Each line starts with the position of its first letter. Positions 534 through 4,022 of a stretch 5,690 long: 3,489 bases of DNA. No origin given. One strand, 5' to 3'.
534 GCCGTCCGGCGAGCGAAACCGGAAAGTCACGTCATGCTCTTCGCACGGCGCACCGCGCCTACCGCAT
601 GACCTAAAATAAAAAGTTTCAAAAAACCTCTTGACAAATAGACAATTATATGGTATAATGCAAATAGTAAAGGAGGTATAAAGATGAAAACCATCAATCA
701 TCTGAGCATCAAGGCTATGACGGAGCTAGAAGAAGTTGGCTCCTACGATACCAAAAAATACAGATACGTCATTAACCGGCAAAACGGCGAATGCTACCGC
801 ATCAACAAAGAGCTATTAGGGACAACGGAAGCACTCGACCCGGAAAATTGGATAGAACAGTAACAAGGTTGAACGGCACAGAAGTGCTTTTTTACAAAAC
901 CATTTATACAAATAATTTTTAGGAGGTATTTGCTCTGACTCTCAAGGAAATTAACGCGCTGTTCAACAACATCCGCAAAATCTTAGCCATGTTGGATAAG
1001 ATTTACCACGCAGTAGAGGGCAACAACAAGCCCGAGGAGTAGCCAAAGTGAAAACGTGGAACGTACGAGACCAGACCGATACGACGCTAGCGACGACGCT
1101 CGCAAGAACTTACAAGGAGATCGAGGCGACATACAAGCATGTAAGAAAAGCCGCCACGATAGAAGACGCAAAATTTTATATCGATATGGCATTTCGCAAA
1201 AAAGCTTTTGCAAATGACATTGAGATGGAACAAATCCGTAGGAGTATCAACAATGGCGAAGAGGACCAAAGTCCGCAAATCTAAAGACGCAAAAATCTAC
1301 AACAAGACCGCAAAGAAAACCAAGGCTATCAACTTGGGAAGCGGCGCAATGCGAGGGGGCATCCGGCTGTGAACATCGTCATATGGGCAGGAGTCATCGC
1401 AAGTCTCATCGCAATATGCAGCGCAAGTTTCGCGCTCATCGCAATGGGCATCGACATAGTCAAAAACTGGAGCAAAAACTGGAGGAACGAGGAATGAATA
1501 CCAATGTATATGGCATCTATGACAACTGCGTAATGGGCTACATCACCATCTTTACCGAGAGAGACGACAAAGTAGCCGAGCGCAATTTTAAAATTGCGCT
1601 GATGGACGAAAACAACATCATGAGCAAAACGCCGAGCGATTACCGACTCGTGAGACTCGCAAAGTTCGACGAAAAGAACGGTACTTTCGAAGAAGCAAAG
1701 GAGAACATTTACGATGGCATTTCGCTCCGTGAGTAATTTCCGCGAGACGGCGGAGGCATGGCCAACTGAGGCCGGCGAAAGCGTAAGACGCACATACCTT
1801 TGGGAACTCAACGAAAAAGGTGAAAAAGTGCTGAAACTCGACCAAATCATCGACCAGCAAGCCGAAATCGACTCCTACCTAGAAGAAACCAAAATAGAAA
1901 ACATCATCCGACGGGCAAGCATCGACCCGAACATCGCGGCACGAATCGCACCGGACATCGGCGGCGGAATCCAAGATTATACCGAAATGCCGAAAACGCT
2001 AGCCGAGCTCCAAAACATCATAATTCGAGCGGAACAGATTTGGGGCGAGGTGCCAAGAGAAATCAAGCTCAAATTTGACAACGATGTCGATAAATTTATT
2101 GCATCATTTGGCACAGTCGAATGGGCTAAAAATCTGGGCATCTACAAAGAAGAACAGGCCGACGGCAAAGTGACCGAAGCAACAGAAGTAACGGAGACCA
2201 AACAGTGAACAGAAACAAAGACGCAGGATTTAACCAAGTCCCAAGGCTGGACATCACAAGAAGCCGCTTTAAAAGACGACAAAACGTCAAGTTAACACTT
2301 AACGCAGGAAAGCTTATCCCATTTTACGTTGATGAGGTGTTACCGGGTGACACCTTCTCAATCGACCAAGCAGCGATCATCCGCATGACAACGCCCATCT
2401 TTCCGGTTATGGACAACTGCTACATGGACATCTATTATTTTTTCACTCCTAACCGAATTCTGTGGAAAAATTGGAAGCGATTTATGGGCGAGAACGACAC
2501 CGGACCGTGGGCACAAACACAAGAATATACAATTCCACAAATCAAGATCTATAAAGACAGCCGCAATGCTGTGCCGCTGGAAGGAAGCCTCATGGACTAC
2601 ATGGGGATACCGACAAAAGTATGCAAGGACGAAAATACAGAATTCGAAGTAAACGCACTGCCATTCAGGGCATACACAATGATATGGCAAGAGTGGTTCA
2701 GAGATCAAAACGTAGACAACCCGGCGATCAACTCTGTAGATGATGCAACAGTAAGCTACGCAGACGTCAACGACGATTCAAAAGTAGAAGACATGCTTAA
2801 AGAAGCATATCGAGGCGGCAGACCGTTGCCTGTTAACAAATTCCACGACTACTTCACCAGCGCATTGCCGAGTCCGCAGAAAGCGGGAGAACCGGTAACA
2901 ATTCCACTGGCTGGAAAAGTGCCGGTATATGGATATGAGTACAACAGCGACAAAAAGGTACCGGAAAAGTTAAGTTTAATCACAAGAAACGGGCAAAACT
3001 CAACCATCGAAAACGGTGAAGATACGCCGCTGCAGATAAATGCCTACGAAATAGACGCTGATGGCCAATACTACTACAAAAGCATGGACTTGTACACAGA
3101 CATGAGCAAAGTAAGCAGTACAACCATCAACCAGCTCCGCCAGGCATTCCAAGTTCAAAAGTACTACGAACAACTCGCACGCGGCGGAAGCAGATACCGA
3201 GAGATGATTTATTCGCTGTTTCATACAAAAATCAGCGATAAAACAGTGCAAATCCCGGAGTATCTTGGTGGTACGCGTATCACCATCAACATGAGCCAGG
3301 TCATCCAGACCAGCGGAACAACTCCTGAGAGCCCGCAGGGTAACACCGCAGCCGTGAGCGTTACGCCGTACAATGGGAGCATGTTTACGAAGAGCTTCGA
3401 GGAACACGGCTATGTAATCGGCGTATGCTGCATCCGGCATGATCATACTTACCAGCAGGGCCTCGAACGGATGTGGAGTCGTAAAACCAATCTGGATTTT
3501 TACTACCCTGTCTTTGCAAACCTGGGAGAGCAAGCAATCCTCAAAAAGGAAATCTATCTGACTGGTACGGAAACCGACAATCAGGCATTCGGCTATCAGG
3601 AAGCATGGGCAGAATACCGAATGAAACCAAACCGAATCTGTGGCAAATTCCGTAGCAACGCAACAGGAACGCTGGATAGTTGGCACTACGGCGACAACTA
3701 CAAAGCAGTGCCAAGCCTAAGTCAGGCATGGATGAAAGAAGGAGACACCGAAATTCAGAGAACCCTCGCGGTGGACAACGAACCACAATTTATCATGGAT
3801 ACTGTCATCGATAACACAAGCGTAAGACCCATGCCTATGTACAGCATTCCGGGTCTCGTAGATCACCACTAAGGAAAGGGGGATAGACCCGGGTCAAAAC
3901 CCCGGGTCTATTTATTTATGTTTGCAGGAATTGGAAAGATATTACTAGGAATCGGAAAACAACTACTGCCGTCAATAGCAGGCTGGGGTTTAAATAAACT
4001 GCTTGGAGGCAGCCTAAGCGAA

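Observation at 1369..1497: Hidden 42-aa transmembrane ORF translationally coupled on both sides: candidate microvirus lysis or membrane protein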

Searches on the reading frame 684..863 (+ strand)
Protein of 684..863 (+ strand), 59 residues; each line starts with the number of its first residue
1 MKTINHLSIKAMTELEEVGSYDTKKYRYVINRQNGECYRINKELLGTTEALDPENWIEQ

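Call 4: search_protein_families(library=pfam, proteins=[window:684-863:+], max_evalue=0.1)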
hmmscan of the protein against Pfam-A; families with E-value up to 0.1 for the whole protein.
window:684-863:+ (59 aa): 0 families

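Call 5: search_protein_families(library=phrogs, proteins=[window:684-863:+], max_evalue=0.1)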
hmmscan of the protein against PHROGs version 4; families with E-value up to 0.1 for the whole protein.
window:684-863:+ (59 aa): 0 families

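Call 44: search_protein_families(library=padloc, proteins=[window:684-863:+], max_evalue=1)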
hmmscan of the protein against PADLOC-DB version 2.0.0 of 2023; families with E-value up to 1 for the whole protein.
window:684-863:+ (59 aa): 0 families

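Call 45: search_protein_families(library=ncbifam, proteins=[window:684-863:+], max_evalue=1)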
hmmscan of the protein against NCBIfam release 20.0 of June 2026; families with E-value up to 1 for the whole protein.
window:684-863:+ (59 aa): 0 families

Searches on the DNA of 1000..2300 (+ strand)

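Call 6: search_dna_similar(query=window:1000-2300:+, collection=phages, mode=distant, max_rows=40)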
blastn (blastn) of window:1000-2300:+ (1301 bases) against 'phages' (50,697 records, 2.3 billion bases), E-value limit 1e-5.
Records with a match: 13; places in all: 15; records where one place covers at least 80% of the query: 8.
Best place of each record, by identity: 90-95% 1; 80-90% 6; 60-80% 6.
By first word of the organism name: Microviridae 7; Gokushovirus 3; Gokushovirinae 2; Sigmofec 1.
By host as written in the record: - 8; Homo sapiens 3; monkey 1; porcine 1.
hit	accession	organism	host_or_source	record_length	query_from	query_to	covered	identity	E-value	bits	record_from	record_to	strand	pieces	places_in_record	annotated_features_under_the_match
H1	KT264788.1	Gokushovirus WZ-2015a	Homo sapiens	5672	1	1297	100%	77.3%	0e+0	1001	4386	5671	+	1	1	VP3 | VP5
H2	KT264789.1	Gokushovirus WZ-2015a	monkey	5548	1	1300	100%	77.0%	0e+0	994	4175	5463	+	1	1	VP3 | VP5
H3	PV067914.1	Gokushovirinae sp.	Homo sapiens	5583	1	1203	92%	81.1%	0e+0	1143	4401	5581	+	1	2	none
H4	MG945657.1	Microviridae sp.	human feces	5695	1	1291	99%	72.9%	0e+0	714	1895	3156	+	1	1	similar to VP3 | similar to VP5 | similar to VP1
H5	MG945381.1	Microviridae sp.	pig feces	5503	2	1291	90%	80.1%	0e+0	1053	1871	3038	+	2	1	similar to VP3 | similar to hypothetical protein | similar to VP1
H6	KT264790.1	Gokushovirus WZ-2015a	Homo sapiens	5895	1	1121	86%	81.9%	0e+0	1098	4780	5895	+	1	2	VP5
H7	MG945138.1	Microviridae sp.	pig feces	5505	2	1292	90%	77.2%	3e-173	903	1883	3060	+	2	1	similar to VP3 | similar to VP1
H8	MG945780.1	Microviridae sp.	pig feces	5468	2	1292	90%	77.2%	3e-173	903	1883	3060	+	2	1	similar to VP3 | similar to VP1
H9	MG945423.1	Microviridae sp.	pig feces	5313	241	1291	72%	81.6%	0e+0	916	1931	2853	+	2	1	similar to VP3 | similar to VP1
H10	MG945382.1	Microviridae sp.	pig feces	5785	284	1125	27%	70.6%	4e-13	159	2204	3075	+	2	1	similar to VP3 | similar to VP5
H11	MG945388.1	Microviridae sp.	pig feces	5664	284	373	7%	81.9%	1e-14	88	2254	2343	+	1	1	similar to VP5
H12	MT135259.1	Gokushovirinae sp.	porcine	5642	284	373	7%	80.9%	1e-14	88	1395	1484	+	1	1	none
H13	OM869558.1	Sigmofec virus UA08Rod_4967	Sigmodon arizonae feces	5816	880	919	3%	92.5%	5e-6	60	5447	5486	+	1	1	internal scaffolding protein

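Call 9: get_annotated_region(hit=H1, flank=300)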
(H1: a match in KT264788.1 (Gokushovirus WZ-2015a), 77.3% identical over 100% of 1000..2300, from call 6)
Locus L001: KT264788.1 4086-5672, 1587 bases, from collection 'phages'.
description: Gokushovirus WZ-2015a isolate 40Chd434, complete genome.
organism: Gokushovirus WZ-2015a (NCBI taxid 1758150)
taxonomy: Viruses; Monodnaviria; Sangervirae; Phixviricota; Malgrandaviricetes; Petitvirales; Microviridae; Gokushovirinae
host: Homo sapiens; source: feces; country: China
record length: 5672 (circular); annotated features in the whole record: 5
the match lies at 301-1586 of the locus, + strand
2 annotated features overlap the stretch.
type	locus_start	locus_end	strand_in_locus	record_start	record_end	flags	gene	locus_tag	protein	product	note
CDS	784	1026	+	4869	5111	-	-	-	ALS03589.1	VP5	-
CDS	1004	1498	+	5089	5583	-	-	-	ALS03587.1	VP3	-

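Call 10: get_annotated_region(hit=H4, flank=300)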
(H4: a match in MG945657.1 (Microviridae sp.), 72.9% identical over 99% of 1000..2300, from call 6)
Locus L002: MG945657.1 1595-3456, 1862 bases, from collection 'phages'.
description: UNVERIFIED: Microviridae sp. isolate 8569-1502, partial genome.
organism: Microviridae sp. (NCBI taxid 2202644)
taxonomy: Viruses; Monodnaviria; Sangervirae; Phixviricota; Malgrandaviricetes; Petitvirales; Microviridae
host: -; source: human feces; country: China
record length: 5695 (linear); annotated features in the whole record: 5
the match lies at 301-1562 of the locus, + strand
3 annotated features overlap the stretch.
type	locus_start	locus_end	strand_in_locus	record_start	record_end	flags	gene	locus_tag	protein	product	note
misc_feature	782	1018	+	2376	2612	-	-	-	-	-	similar to VP5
misc_feature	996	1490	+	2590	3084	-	-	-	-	-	similar to VP3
misc_feature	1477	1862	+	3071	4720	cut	-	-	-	-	similar to VP1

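Call 11: get_annotated_region(hit=H5, flank=300)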
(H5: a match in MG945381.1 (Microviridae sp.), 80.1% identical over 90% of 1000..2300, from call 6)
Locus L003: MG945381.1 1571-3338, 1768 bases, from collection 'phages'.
description: UNVERIFIED: Microviridae sp. isolate 3158-1801, complete genome.
organism: Microviridae sp. (NCBI taxid 2202644)
taxonomy: Viruses; Monodnaviria; Sangervirae; Phixviricota; Malgrandaviricetes; Petitvirales; Microviridae
host: -; source: pig feces; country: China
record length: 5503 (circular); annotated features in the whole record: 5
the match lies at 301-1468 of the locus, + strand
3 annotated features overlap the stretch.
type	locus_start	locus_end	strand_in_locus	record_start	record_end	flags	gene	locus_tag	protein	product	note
misc_feature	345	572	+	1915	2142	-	-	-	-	-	similar to hypothetical protein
misc_feature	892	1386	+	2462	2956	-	-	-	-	-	similar to VP3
misc_feature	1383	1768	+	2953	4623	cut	-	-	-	-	similar to VP1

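Call 34: get_annotated_region(hit=H10, flank=1200)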
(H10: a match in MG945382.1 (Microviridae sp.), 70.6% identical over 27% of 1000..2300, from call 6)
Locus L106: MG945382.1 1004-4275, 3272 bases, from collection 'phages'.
description: UNVERIFIED: Microviridae sp. isolate 3159-1801, complete genome.
organism: Microviridae sp. (NCBI taxid 2202644)
taxonomy: Viruses; Monodnaviria; Sangervirae; Phixviricota; Malgrandaviricetes; Petitvirales; Microviridae
host: -; source: pig feces; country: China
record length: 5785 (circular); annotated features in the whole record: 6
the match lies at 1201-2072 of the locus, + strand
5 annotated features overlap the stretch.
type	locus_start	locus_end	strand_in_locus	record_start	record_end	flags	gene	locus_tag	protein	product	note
misc_feature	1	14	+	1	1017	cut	-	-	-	-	similar to VP4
misc_feature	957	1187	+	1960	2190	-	-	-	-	-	similar to hypothetical protein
misc_feature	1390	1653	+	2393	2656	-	-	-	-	-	similar to VP5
misc_feature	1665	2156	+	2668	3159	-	-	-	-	-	similar to VP3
misc_feature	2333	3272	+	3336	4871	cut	-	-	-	-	similar to VP1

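Call 35: get_annotated_region(hit=H11, flank=1200)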
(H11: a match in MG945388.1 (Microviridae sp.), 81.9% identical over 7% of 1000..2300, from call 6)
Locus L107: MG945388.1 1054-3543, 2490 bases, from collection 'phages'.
description: UNVERIFIED: Microviridae sp. isolate 3296-1801, complete genome.
organism: Microviridae sp. (NCBI taxid 2202644)
taxonomy: Viruses; Monodnaviria; Sangervirae; Phixviricota; Malgrandaviricetes; Petitvirales; Microviridae
host: -; source: pig feces; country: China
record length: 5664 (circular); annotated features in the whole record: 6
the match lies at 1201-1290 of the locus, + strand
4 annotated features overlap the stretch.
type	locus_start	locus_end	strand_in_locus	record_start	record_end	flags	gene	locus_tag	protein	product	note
misc_feature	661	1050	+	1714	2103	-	-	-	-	-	similar to peptidase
misc_feature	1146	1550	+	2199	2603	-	-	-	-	-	similar to VP5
misc_feature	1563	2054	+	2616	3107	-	-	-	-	-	similar to VP3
misc_feature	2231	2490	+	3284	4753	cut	-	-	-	-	similar to VP1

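Call 36: get_annotated_region(hit=H12, flank=1200)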
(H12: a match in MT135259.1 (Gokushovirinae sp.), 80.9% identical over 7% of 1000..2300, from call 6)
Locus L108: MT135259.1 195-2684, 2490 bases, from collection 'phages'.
description: UNVERIFIED: Gokushovirinae sp. isolate VIRES_GX04_2265084, complete genome.
organism: Gokushovirinae sp. (NCBI taxid 2655021)
taxonomy: Viruses; Monodnaviria; Sangervirae; Phixviricota; Malgrandaviricetes; Petitvirales; Microviridae; Gokushovirinae
host: porcine; source: -; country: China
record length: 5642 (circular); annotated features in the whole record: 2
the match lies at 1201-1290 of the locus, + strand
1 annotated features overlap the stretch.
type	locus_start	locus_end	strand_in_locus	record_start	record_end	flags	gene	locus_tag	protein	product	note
CDS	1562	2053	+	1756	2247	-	-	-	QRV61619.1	VP3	-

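Call 52: search_dna_similar(query=L106:1100-1700:+, collection=phages, mode=distant, max_rows=40)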
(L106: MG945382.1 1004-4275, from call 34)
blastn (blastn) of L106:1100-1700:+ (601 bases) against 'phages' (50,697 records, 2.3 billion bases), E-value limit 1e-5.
Records with a match: 8; places in all: 8; records where one place covers at least 80% of the query: 2.
Best place of each record, by identity: >=99% 1; 80-90% 2; 60-80% 5.
By first word of the organism name: Microviridae 3; Gokushovirus 3; Gokushovirinae 2.
By host as written in the record: - 3; Homo sapiens 3; porcine 1; monkey 1.
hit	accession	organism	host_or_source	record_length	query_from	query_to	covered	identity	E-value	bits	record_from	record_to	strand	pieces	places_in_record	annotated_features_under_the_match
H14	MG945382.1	Microviridae sp.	pig feces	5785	1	601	100%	100.0%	0e+0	1085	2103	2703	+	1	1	similar to VP5 | similar to hypothetical protein | similar to VP3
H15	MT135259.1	Gokushovirinae sp.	porcine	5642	1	601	84%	88.6%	1e-116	650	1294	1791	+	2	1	VP3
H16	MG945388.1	Microviridae sp.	pig feces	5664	72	601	72%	86.8%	3e-113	522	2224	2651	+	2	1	similar to VP5 | similar to VP3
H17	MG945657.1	Microviridae sp.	human feces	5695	101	194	16%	75.0%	6e-7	61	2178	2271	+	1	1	none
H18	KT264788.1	Gokushovirus WZ-2015a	Homo sapiens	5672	102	191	15%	78.0%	4e-9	68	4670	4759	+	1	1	none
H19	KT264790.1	Gokushovirus WZ-2015a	Homo sapiens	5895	102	191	15%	75.6%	5e-8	64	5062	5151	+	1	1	none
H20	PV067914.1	Gokushovirinae sp.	Homo sapiens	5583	102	191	15%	75.0%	8e-6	58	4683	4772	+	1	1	none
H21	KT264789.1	Gokushovirus WZ-2015a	monkey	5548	102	191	15%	74.4%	2e-6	60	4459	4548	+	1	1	none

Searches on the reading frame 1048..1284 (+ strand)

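Call 4: search_protein_families(library=pfam, proteins=[window:1048-1284:+], max_evalue=0.1)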
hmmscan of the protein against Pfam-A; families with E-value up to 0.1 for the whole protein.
window:1048-1284:+ (78 aa): 1 family
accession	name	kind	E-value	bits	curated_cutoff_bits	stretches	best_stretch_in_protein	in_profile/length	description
PF23631.1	DUF7143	-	0.098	12.9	27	1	7-61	70-124/160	Domain of unknown function (DUF7143)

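Call 5: search_protein_families(library=phrogs, proteins=[window:1048-1284:+], max_evalue=0.1)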
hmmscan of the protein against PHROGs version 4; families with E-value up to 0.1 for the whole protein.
window:1048-1284:+ (78 aa): 1 family
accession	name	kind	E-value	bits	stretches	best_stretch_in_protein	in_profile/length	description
phrog_2511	-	DNA, RNA and nucleotide metabolism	0.082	13.8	0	7-47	53-93/100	HTH DNA binding protein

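Call 44: search_protein_families(library=padloc, proteins=[window:1048-1284:+], max_evalue=1)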
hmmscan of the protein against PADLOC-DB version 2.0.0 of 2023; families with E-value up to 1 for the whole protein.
window:1048-1284:+ (78 aa): 0 families

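Call 45: search_protein_families(library=ncbifam, proteins=[window:1048-1284:+], max_evalue=1)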
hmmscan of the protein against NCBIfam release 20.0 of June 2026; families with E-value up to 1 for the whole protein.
window:1048-1284:+ (78 aa): 0 families

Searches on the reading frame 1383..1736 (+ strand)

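Call 4: search_protein_families(library=pfam, proteins=[window:1383-1736:+], max_evalue=0.1)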
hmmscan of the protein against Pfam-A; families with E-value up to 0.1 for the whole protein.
window:1383-1736:+ (117 aa): 1 family
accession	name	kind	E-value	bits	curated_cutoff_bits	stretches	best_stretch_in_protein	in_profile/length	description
PF20577.3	Phage_ORF5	-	8.3e-18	64.2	27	1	42-108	1-69/75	Phage ORF5 protein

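Call 5: search_protein_families(library=phrogs, proteins=[window:1383-1736:+], max_evalue=0.1)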
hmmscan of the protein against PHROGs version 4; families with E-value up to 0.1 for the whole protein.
window:1383-1736:+ (117 aa): 1 family
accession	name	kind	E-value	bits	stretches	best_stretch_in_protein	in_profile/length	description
phrog_1670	-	DNA, RNA and nucleotide metabolism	4.8e-23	81.9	1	38-116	1-81/96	DNA binding protein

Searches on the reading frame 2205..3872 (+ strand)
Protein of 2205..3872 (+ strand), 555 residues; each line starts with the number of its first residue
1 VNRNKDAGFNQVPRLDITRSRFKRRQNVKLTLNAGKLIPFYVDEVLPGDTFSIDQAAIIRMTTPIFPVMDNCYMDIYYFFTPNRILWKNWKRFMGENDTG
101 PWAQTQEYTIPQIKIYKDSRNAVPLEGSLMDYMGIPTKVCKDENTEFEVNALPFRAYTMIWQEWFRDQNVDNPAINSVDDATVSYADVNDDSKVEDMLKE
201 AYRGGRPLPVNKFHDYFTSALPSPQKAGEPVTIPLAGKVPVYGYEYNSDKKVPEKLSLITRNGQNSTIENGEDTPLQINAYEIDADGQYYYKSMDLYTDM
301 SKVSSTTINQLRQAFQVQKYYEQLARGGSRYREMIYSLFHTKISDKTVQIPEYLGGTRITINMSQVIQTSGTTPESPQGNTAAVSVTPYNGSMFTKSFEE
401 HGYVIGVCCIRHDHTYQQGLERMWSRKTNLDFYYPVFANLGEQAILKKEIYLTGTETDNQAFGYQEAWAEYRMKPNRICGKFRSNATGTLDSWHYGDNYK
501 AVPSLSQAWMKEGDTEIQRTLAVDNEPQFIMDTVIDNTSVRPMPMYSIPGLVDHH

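Call 4: search_protein_families(library=pfam, proteins=[window:2205-3872:+], max_evalue=0.1)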
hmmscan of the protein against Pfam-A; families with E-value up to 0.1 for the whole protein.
window:2205-3872:+ (555 aa): 2 families
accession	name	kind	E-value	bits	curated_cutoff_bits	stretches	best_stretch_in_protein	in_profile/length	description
PF02305.22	Phage_F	-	5.3e-145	484.5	25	1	11-551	2-501/501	Capsid protein (F protein)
PF16298.10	DUF4940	-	0.053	13.6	28.8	1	299-348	115-163/206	Domain of unknown function (DUF4940)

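Call 5: search_protein_families(library=phrogs, proteins=[window:2205-3872:+], max_evalue=0.1)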
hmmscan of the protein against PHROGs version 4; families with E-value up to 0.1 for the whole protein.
window:2205-3872:+ (555 aa): 1 family
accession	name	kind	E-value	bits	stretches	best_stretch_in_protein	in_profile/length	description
phrog_514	-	head and packaging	4.3e-208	693.3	1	1-555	6-519/531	major head protein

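Call 43: find_related_loci(query=window:2205-3872:+, collection=genome_contigs, flank=6000)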
Query window:2205-3872:+ (555 aa) in genome_contigs; peptide patterns used: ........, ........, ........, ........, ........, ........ (x = any residue, [..] = any of these).
8 stretches matched a pattern, but none encodes a relative of the query by tblastn (E <= 1e-3).
